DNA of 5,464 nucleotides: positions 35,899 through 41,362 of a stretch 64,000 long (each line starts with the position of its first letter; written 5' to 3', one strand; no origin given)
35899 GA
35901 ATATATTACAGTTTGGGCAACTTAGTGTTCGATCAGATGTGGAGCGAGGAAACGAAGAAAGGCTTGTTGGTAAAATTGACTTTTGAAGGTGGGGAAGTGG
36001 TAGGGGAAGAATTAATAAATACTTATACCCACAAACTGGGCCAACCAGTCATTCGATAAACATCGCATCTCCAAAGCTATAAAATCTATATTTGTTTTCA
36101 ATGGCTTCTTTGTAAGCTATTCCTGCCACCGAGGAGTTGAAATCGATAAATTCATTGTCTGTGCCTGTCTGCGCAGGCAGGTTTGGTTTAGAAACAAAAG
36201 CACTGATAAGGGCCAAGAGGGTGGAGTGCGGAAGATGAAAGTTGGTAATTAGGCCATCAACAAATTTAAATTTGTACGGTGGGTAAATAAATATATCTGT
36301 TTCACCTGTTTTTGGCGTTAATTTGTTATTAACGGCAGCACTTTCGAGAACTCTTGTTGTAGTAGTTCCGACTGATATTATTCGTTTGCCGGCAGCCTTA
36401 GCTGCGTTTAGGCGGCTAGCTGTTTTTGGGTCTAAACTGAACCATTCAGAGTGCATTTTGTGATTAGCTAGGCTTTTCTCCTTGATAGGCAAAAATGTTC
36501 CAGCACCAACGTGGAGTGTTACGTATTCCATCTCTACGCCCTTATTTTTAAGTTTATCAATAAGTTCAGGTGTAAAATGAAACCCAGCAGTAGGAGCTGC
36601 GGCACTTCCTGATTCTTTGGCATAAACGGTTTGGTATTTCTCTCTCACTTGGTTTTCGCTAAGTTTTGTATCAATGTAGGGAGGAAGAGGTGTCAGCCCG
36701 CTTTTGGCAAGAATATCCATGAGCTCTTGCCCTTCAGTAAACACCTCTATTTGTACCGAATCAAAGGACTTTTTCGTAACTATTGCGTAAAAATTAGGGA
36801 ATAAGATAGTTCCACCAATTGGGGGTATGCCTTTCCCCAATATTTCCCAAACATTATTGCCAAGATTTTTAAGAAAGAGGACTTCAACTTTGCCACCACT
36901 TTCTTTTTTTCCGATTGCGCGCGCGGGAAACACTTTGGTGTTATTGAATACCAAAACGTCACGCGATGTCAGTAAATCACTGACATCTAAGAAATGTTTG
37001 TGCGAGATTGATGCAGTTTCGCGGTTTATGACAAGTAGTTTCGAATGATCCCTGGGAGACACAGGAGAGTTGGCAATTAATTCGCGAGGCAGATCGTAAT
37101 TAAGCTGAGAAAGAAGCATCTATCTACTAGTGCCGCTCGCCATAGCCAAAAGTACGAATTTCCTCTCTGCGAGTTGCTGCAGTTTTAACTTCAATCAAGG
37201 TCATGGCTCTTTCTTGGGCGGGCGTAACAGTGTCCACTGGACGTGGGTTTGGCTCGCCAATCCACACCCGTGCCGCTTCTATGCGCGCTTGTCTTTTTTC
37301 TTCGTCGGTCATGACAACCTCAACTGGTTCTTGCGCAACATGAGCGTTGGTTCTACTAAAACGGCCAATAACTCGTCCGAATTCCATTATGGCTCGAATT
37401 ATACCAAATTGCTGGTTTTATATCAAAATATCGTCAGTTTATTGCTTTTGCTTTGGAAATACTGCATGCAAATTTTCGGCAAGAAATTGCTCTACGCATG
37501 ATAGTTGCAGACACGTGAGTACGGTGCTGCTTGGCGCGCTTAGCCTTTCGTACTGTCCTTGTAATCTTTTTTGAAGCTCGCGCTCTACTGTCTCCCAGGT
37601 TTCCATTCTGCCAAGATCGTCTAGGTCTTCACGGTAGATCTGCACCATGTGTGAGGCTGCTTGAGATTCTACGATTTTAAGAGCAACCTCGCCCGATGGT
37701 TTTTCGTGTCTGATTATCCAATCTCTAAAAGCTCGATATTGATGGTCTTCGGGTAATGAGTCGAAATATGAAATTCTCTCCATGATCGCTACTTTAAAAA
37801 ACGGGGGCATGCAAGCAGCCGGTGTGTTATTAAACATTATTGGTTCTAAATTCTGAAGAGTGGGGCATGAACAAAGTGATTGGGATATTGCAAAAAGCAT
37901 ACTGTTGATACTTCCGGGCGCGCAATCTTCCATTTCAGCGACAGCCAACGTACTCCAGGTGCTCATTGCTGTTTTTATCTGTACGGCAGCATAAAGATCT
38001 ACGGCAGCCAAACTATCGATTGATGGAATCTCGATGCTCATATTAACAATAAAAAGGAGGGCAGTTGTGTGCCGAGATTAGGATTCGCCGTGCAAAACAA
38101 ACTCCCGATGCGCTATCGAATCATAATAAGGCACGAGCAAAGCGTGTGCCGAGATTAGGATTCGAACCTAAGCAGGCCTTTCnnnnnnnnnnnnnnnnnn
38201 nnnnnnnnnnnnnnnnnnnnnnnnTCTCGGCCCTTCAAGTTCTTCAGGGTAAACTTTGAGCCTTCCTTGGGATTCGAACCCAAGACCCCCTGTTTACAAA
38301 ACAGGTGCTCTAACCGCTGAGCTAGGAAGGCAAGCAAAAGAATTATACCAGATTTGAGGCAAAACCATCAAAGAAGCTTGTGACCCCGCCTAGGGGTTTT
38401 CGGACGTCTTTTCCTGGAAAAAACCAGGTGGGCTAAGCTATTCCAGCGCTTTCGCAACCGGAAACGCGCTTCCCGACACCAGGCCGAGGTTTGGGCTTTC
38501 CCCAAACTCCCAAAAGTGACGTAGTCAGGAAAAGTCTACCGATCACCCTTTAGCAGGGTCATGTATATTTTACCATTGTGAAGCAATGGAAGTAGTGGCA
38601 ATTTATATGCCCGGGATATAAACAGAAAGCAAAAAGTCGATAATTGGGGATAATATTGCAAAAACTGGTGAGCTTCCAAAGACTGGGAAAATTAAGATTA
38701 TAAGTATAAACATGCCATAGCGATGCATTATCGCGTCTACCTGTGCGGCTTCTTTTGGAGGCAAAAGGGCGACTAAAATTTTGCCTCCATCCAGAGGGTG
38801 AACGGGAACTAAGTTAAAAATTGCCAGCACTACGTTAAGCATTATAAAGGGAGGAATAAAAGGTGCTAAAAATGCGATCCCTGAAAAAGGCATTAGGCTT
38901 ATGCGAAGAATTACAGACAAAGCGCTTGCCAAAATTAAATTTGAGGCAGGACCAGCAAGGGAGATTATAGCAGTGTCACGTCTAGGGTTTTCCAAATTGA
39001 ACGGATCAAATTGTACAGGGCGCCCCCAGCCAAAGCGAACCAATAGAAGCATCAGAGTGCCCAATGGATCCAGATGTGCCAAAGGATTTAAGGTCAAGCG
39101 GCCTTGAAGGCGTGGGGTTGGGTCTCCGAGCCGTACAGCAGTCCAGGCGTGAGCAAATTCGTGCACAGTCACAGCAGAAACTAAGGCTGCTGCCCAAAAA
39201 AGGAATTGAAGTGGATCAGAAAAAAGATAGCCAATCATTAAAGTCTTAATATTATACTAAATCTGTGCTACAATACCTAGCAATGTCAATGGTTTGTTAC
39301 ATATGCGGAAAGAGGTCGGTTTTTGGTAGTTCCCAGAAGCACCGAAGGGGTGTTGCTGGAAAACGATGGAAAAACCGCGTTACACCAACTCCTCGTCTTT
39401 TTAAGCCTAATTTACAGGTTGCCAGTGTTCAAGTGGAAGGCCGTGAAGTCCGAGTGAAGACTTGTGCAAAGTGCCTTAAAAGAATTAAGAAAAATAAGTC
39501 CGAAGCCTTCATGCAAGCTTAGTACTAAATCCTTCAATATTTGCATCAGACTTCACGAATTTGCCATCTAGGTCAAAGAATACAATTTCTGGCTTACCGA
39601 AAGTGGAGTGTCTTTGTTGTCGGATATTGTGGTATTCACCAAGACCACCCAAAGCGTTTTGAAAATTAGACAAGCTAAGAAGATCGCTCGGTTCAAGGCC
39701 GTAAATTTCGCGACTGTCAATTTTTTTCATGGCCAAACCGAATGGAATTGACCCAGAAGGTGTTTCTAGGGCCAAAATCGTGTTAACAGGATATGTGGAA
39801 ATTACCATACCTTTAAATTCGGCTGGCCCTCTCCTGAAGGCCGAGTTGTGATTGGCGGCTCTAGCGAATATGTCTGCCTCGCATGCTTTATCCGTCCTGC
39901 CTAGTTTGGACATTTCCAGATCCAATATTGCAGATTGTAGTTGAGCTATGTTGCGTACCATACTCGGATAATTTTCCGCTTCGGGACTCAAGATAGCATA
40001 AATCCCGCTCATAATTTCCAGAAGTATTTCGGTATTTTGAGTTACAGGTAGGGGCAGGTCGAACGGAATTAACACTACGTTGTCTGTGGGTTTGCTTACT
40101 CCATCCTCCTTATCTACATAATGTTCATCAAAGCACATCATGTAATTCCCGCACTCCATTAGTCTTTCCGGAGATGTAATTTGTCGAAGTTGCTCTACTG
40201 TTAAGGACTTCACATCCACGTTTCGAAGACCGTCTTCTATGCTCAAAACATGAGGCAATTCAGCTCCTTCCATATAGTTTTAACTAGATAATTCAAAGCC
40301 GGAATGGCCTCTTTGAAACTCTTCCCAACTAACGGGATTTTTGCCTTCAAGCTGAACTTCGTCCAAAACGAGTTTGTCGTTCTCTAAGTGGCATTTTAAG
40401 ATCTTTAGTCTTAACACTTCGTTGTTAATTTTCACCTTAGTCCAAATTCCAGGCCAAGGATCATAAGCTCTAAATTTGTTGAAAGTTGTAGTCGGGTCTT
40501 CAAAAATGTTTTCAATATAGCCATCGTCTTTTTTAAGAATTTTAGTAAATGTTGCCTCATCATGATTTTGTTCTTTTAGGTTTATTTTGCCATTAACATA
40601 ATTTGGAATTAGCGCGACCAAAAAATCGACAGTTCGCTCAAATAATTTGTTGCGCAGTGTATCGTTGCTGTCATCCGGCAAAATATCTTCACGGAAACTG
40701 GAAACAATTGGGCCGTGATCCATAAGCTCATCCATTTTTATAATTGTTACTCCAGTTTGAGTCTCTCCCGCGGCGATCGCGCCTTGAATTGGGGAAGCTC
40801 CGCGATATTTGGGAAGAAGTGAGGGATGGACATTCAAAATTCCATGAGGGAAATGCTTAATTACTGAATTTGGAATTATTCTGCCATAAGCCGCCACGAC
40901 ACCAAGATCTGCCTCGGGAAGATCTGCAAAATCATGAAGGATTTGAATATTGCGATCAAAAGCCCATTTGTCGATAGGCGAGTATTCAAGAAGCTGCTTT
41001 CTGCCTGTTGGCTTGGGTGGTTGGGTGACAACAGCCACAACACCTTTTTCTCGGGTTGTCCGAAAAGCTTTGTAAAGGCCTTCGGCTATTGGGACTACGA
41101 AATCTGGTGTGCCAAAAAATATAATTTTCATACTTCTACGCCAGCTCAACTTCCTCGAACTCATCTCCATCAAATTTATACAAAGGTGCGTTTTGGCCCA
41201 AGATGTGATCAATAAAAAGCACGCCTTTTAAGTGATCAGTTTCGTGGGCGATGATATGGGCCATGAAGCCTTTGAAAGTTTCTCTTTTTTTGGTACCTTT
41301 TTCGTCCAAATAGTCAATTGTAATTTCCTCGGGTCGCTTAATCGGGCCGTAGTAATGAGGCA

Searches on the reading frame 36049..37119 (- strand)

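Call 13: search_protein_families(library=pfam, proteins=[window:36049-37119:-], max_evalue=0.001)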
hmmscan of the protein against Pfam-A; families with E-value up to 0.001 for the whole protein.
window:36049-37119:- (356 aa): 1 family
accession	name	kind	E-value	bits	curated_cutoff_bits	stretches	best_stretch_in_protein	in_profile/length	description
PF02547.20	Queuosine_synth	-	2.9e-116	388.5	25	2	3-313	1-298/322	Queuosine biosynthesis protein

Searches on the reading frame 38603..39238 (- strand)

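Call 13: search_protein_families(library=pfam, proteins=[window:38603-39238:-], max_evalue=0.001)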
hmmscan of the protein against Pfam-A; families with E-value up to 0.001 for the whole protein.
window:38603-39238:- (211 aa): 1 family
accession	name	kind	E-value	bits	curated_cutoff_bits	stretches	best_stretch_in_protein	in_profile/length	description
PF02163.28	Peptidase_M50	-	1e-15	58.1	27.2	2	130-182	165-221/221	Peptidase family M50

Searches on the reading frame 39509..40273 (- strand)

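Call 13: search_protein_families(library=pfam, proteins=[window:39509-40273:-], max_evalue=0.001)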
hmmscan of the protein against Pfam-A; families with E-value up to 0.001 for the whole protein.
window:39509-40273:- (254 aa): 0 families

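Call 60: search_protein_families(library=pfam, proteins=[window:39509-40273:-], max_evalue=1)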
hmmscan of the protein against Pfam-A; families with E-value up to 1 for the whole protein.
window:39509-40273:- (254 aa): 1 family
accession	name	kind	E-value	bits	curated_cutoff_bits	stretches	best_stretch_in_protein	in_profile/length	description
PF24982.1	DUF7773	-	0.099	13.3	26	1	32-56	9-33/117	Domain of unknown function (DUF7773)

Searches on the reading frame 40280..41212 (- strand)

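Call 13: search_protein_families(library=pfam, proteins=[window:40280-41212:-], max_evalue=0.001)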
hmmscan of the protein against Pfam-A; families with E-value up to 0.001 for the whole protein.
window:40280-41212:- (310 aa): 2 families
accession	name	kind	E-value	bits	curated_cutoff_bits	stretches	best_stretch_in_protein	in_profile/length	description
PF00551.24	Formyl_trans_N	-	2.1e-36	125.8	26.1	1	28-199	1-178/181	Formyl transferase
PF02911.23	Formyl_trans_C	-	5.3e-07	30.2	21.1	0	227-279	3-50/100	Formyl transferase, C-terminal domain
